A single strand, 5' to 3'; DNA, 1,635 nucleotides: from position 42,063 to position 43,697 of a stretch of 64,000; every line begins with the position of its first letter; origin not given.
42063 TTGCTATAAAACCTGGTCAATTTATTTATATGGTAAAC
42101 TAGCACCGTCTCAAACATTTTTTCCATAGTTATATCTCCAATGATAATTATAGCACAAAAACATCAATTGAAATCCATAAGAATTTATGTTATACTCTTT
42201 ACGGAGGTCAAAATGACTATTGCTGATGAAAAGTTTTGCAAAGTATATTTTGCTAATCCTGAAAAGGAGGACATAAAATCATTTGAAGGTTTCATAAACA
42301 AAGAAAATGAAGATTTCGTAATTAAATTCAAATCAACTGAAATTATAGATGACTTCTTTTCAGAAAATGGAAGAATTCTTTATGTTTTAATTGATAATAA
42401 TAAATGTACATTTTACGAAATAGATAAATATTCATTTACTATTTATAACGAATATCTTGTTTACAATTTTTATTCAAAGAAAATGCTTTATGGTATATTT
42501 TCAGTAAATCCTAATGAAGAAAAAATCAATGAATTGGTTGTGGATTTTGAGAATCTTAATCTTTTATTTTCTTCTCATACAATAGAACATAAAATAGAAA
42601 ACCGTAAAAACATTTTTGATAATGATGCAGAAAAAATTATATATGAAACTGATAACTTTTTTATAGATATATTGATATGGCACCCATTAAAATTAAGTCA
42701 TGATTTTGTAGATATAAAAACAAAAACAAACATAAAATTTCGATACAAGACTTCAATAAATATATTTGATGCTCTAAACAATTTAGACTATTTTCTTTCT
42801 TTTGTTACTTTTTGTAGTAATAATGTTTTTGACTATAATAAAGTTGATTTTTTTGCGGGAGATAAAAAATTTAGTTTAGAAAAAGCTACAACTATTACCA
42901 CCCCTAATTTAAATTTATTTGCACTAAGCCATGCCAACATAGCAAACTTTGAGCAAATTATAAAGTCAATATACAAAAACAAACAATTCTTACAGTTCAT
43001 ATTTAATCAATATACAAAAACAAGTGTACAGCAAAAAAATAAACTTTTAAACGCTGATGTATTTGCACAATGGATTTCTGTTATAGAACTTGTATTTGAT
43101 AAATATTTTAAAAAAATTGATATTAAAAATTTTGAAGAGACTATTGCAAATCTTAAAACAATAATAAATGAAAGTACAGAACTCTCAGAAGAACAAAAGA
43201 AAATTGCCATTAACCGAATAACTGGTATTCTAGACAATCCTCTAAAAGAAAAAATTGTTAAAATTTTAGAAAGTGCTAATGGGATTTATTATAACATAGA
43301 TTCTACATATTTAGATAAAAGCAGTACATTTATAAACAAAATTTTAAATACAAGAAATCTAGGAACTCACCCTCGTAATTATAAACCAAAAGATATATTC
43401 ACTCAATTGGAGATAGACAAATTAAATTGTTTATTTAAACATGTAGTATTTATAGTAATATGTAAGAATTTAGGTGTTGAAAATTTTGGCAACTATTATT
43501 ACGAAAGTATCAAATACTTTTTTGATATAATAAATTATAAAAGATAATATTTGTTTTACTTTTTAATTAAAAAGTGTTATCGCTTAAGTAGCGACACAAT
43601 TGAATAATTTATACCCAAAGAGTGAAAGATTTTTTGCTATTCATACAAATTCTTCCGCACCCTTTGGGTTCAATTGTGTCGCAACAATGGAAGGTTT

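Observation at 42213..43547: Intact HEPN (R-x4-H) protein with ApeA-like layout as island cargo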

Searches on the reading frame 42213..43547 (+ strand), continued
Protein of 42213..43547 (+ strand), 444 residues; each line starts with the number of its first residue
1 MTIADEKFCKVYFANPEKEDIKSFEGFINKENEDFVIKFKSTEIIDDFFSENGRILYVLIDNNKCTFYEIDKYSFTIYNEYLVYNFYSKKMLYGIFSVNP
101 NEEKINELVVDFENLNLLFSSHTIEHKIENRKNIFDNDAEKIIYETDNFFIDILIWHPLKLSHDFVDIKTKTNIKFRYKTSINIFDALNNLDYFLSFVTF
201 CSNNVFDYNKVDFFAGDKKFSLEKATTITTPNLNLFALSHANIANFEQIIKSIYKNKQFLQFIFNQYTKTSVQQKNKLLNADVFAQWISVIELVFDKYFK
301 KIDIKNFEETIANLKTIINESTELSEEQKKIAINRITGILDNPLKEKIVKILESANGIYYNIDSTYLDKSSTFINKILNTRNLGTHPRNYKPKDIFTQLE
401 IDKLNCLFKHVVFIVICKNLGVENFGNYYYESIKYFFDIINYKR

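Call 72: search_protein_families(library=pfam, proteins=[P0003, P0005, P0006, P0007, P0008, P0009, P0002, L003:5854-6330:+, L003:5027-5575:+, L004:8077-8772:+], max_evalue=0.01)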
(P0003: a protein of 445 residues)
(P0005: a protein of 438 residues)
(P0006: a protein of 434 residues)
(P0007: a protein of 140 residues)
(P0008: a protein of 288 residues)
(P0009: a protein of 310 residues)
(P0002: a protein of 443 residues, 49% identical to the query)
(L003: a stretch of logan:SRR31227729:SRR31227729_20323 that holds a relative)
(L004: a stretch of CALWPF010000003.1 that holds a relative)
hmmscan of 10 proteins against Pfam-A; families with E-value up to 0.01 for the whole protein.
P0003 (445 aa): 2 families
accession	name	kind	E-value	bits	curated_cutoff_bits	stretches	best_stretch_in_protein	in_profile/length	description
PF18739.6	HEPN_Apea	-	4.8e-08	33.9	24.4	1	291-424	4-131/136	Apea-like HEPN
PF18862.6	ApeA_NTD1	-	7.3e-05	22.8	25.5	1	77-249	72-251/271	ApeA N-terminal domain 1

P0005 (438 aa): 2 families
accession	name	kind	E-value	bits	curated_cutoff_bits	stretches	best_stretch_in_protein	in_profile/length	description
PF18862.6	ApeA_NTD1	-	4.9e-07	29.9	25.5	1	13-198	12-210/271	ApeA N-terminal domain 1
PF18739.6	HEPN_Apea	-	3.2e-05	24.8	24.4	1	303-407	26-126/136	Apea-like HEPN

P0006 (434 aa): 2 families
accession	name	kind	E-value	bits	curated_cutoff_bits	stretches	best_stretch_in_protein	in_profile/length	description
PF18739.6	HEPN_Apea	-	2.1e-07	31.9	24.4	1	280-408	7-127/136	Apea-like HEPN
PF18862.6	ApeA_NTD1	-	0.00012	22.1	25.5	1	40-197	44-211/271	ApeA N-terminal domain 1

P0007 (140 aa): 1 family
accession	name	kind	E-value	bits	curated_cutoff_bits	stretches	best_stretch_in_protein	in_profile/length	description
PF18739.6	HEPN_Apea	-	0.00026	21.9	24.4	1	5-106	27-124/136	Apea-like HEPN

P0008 (288 aa): 1 family
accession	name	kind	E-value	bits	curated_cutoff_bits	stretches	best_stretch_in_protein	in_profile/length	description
PF18862.6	ApeA_NTD1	-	4.2e-09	36.7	25.5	1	13-216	9-225/271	ApeA N-terminal domain 1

P0009 (310 aa): 1 family
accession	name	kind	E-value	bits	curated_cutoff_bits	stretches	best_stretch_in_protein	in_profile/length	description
PF18862.6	ApeA_NTD1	-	2e-06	27.9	25.5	1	55-262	53-268/271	ApeA N-terminal domain 1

P0002 (443 aa): 0 families

L003:5854-6330:+ (158 aa): 1 family
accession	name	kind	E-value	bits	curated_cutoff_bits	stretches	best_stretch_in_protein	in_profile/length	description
PF09949.15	APP1_cat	-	0.0045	17.4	27.1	1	38-106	15-75/154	Phosphatidate phosphatase APP1, catalytic domain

L003:5027-5575:+ (182 aa): 2 families
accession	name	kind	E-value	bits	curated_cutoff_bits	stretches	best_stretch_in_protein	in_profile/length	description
PF20990.2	DUF2207_C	-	8.5e-05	22.8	33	1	5-129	66-179/247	Predicted membrane protein (DUF2207) C-terminal domain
PF05054.17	AcMNPV_Ac109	-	0.0043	16.6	25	1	11-110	30-126/418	Autographa californica nuclear polyhedrosis virus (AcMNPV) protein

L004:8077-8772:+ (231 aa): 2 families
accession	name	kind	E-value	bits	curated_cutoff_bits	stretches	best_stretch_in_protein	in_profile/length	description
PF10544.15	T5orf172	-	4.5e-14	53.2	20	1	13-110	1-100/101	T5orf172 domain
PF13455.12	MUG113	-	5e-08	33.8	22.3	1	27-110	1-73/73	Meiotically up-regulated gene 113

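Call 73: search_dna_similar(query=window:42213-43547:+, collection=plasmids, mode=protein, max_evalue=1, max_rows=20)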
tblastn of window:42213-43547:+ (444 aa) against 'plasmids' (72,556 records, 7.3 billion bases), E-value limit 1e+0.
No match.

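Call 74: search_dna_similar(query=window:42213-43547:+, collection=phages, mode=protein, max_evalue=1, max_rows=20)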
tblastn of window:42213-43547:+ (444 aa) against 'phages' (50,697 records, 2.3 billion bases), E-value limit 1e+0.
No match.

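Call 87: search_protein_families(library=ncbifam, proteins=[P0003, P0005, P0006, L003:8170-8898:+], max_evalue=0.01)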
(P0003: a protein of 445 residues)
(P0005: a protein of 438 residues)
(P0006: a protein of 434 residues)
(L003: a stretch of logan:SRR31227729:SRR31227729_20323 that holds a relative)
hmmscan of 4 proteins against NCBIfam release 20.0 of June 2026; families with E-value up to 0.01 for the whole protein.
P0003 (445 aa): 0 families

P0005 (438 aa): 0 families

P0006 (434 aa): 0 families

L003:8170-8898:+ (242 aa): 0 families

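Call 99: find_encoding_contigs(protein=P0005, flank=10000)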
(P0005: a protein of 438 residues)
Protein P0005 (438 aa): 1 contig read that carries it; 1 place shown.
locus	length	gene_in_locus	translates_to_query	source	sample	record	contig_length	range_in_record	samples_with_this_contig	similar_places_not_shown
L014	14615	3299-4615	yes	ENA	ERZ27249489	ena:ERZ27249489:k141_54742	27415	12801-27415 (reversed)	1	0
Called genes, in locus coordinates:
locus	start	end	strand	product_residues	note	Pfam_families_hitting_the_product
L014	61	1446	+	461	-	PF00239:Resolvase, PF07508:Recombinase, PF13408:Zn_ribbon_recom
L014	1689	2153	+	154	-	-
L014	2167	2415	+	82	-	-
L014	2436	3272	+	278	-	-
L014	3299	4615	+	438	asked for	PF18862:ApeA_NTD1 (weak)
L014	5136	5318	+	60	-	-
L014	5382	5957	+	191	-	PF11667:DUF3267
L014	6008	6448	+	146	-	-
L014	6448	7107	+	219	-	PF08713:DNA_alkylation (weak)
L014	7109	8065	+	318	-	PF02129:Peptidase_S15 (faint), PF00561:Abhydrolase_1 (faint), PF12146:Hydrolase_4 (weak), PF00326:Peptidase_S9 (weak)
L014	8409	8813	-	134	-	PF01196:Ribosomal_L17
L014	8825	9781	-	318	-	PF01193:RNA_pol_L, PF01000:RNA_pol_A_bac, PF03118:RNA_pol_A_CTD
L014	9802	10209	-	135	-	PF00411:Ribosomal_S11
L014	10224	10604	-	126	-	PF00416:Ribosomal_S13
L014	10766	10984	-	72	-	PF01176:eIF-1a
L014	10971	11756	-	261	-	PF00557:Peptidase_M24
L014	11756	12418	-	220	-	PF17213:Hydin_ADK (faint), PF00406:ADK, PF13207:AAA_17, PF13238:AAA_18 (weak), PF05191:ADK_lid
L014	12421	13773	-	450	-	PF00344:SecY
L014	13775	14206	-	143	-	PF00828:Ribosomal_L27A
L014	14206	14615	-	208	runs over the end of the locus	PF00333:Ribosomal_S5, PF03719:Ribosomal_S5_C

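Call 100: find_encoding_contigs(protein=P0006, flank=10000)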
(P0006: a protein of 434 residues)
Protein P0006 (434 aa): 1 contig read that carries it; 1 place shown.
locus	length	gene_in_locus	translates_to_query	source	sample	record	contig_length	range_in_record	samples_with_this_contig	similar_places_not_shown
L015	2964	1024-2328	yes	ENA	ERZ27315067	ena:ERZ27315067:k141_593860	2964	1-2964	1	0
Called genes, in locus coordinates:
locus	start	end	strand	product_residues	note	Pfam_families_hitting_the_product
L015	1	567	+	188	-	?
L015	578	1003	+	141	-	-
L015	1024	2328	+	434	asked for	PF18739:HEPN_Apea (weak)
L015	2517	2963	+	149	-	?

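Call 101: search_protein_families(library=pfam, proteins=[L014:1689-2153:+, L014:2167-2415:+, L014:2436-3272:+, L015:1-567:+, L015:578-1003:+, L015:2517-2963:+, L004:7075-7911:-, L004:5867-6841:-, L004:3448-5499:-, L004:2565-3050:+], max_evalue=0.001)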
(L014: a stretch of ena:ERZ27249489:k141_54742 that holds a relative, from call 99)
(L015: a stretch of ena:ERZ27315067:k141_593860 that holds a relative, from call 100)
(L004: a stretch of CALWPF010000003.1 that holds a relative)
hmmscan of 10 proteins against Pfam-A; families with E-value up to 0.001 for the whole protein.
L014:1689-2153:+ (154 aa): 0 families

L014:2167-2415:+ (82 aa): 0 families

L014:2436-3272:+ (278 aa): 1 family
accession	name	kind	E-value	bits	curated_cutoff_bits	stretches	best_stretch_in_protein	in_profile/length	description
PF01541.30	GIY-YIG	-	0.00012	22.7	22.6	1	181-270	2-74/78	GIY-YIG catalytic domain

L015:1-567:+ (188 aa): 0 families

L015:578-1003:+ (141 aa): 1 family
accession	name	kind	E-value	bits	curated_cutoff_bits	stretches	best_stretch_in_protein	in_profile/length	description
PF13058.12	DUF3920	-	0.00064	20.4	27.3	0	41-134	57-125/126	Protein of unknown function (DUF3920)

L015:2517-2963:+ (149 aa): 0 families

L004:7075-7911:- (278 aa): 1 family
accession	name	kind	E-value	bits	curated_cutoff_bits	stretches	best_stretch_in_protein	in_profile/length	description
PF01541.30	GIY-YIG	-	2.4e-07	31.4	22.6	1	180-273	2-75/78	GIY-YIG catalytic domain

L004:5867-6841:- (324 aa): 0 families

L004:3448-5499:- (683 aa): 14 families
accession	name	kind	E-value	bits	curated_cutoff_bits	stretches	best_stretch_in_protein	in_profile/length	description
PF00724.26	Oxidored_FMN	-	3.6e-58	197.9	27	1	8-372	2-339/342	NADH:flavin oxidoreductase / NADH oxidase family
PF07992.20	Pyr_redox_2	-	5.5e-34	118.3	26.1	1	431-657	1-249/291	Pyridine nucleotide-disulphide oxidoreductase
PF00070.33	Pyr_redox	-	1.7e-17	64.1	22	2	550-620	1-69/82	Pyridine nucleotide-disulphide oxidoreductase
PF01266.30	DAO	-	4.3e-14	53.2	27.9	2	432-466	1-35/353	FAD dependent oxidoreductase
PF13738.12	Pyr_redox_3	-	6.6e-13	49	30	1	506-647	118-269/305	Pyridine nucleotide-disulphide oxidoreductase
PF13450.12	NAD_binding_8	-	4.2e-11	43.4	21.9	1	435-467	1-33/68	NAD(P)-binding Rossmann-like domain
PF00890.30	FAD_binding_2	-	1.2e-08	35.1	20.4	1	433-476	2-41/414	FAD binding domain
PF12831.13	FAD_oxidored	-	2.7e-08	34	27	1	433-469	2-38/416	FAD dependent oxidoreductase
PF03486.20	HI0933_like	-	1.4e-07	31.7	50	0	432-466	2-36/244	HI0933-like protein Rossmann domain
PF01134.28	GIDA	-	2.2e-07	30.7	22.1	1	432-467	1-37/391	Glucose inhibited division protein A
PF13434.12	Lys_Orn_oxgnase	-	7.9e-06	25.7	21.3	0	497-573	132-213/339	L-lysine 6-monooxygenase/L-ornithine 5-monooxygenase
PF01262.27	AlaDh_PNT_C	-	2.9e-05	24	23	1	415-462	13-60/214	Alanine dehydrogenase/PNT, C-terminal domain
PF02737.24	3HCDH_N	-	0.00015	22.2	22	0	432-464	1-33/180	3-hydroxyacyl-CoA dehydrogenase, NAD binding domain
PF01494.25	FAD_binding_3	-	0.00038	20.2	22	0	550-583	3-36/349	FAD binding domain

L004:2565-3050:+ (161 aa): 0 families

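Call 104: list_cluster_members(proteins=[P0001, window:42213-43547:+, P0003, P0005, P0002])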
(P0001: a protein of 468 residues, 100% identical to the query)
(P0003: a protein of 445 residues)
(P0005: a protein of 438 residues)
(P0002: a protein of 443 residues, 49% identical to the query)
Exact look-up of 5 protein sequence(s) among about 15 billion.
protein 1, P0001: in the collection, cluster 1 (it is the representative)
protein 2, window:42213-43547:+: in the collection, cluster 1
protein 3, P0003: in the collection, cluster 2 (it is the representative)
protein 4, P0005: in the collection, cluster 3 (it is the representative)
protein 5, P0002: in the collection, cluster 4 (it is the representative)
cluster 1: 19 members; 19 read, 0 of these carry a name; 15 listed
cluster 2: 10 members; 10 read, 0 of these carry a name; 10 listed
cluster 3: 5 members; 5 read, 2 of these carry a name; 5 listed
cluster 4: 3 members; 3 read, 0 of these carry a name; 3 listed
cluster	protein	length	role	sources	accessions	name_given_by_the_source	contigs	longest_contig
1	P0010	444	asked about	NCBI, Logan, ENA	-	-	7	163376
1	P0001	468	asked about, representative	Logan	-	-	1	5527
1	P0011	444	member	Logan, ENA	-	-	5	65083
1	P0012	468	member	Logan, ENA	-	-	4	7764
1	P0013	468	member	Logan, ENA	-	-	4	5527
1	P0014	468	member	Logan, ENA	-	-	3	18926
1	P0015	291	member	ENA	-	-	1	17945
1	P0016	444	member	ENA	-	-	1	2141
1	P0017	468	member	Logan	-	-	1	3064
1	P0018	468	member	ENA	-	-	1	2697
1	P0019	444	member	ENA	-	-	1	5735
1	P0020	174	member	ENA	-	-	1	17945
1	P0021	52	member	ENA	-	-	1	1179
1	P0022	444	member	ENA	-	-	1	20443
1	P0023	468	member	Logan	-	-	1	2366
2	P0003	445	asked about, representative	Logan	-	-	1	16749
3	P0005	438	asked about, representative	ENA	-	-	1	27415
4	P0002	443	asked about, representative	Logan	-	-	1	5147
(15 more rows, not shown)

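Call 105: fold_search(model_id=the predicted structure, library=viral)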
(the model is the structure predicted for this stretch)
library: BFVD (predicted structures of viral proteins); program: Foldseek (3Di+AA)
matches with E <= 10: 666; with E <= 0.001: 0
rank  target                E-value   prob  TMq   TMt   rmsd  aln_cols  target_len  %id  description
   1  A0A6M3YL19            3.0e-03  0.47  0.16  0.12  24.6       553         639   11  (no name in the UniProt tables at hand)
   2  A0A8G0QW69            7.2e-03  0.06  0.07  0.04  32.7       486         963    9  (no name in the UniProt tables at hand)
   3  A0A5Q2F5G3            9.3e-03  0.30  0.08  0.16  16.4       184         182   10  Lipoprotein [Erwinia phage Midgardsormr38]
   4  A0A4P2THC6            1.9e-02  0.23  0.08  0.12  16.8       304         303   10  Baseplate tail tube protein [Vibrio phage VP-1]
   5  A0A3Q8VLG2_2          1.9e-02  0.10  0.10  0.06  27.1       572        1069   11  Polyprotein (Fragment) [Sugarcane mosaic virus]
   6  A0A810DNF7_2          2.0e-02  0.38  0.12  0.06  19.0       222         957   11  RNA1 polyprotein [Strawberry mottle virus]
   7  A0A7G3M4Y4            4.0e-02  0.35  0.11  0.18  17.9       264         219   10  (no name in the UniProt tables at hand)
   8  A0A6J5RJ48            5.1e-02  0.84  0.12  0.34   7.9       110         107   12  Uncharacterized protein [uncultured Caudovirales phage]
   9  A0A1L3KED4            5.1e-02  0.08  0.10  0.07  26.8       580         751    8  (no name in the UniProt tables at hand)
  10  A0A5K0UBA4            5.4e-02  0.06  0.10  0.06  24.3       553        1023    8  Vesicle-fusing ATPase-like [Yasminevirus sp. GU-2018]
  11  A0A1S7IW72            5.7e-02  0.08  0.11  0.06  27.9       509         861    9  (no name in the UniProt tables at hand)
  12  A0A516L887            7.0e-02  0.90  0.11  0.33  16.3       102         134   11  (no name in the UniProt tables at hand)
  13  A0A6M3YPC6            7.0e-02  0.13  0.13  0.09  24.6       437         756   10  (no name in the UniProt tables at hand)
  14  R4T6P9                7.4e-02  0.99  0.14  0.39   4.2        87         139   13  Uncharacterized protein [Halogranum tailed virus 1]
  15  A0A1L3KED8            9.1e-02  0.12  0.13  0.10  23.9       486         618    7  (no name in the UniProt tables at hand)
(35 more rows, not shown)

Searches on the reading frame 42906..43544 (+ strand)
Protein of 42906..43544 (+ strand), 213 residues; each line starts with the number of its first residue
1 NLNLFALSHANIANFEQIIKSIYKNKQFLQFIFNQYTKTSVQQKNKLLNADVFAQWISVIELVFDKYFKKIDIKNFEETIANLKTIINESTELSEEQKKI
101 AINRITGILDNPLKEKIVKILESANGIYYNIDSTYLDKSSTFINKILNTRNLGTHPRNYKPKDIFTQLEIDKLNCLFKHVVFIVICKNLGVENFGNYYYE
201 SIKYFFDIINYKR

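Call 66: search_solved_structures(query=A4, max_evalue=10, show_alignments=2)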
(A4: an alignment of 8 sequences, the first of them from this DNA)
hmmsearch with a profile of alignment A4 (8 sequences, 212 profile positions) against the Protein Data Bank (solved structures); distinct sequences matched with E-value up to 10: 3.
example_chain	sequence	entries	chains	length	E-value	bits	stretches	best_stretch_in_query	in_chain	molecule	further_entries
7mqv_A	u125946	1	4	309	0.94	12.5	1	34-70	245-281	Prephenate dehydrogenase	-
5uyy_A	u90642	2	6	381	1.3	12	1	34-70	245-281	Prephenate dehydrogenase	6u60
9had_C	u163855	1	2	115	1.7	11.6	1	10-105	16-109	DerF21_binder10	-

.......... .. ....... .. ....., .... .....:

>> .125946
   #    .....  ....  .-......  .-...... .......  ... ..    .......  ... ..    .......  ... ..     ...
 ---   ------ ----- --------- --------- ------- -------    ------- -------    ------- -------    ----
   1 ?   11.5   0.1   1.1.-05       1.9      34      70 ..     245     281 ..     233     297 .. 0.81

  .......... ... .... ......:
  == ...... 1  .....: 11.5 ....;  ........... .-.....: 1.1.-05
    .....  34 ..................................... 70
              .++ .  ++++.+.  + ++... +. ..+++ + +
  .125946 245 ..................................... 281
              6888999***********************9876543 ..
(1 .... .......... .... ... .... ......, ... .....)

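Call 70: predict_structure(alignment_id=A4)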
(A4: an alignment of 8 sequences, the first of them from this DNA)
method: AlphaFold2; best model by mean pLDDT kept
length: 213 residues; sequences in the alignment: 8
mean_pLDDT: 51.1   pTM: 0.35
mean pLDDT of the five models: 51.1, 50.6, 47.0, 46.0, 45.9
residues with pLDDT >= 90: 2; 70-90: 19; 50-70: 96; < 50: 96
segments of 3 or more residues with pLDDT < 50: 1-24, 39-48, 107-110, 121-133, 172-191, 193-213
pLDDT, mean of each block of 10 residues (from residue 1): 28 38 50 51 45 54 58 59 79 82 55 53 41 53 60 53 58 46 43 40 35 30
secondary structure, 60 per line:
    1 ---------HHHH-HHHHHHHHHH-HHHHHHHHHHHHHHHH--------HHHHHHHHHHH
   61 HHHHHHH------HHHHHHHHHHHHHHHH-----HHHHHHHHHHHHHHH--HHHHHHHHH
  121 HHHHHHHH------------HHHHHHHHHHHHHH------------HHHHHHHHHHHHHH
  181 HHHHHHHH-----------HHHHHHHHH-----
elements in order: H10-13 H15-24 H26-41 H50-67 H74-89 H95-109 H112-128 H141-154 H167-188 H200-208
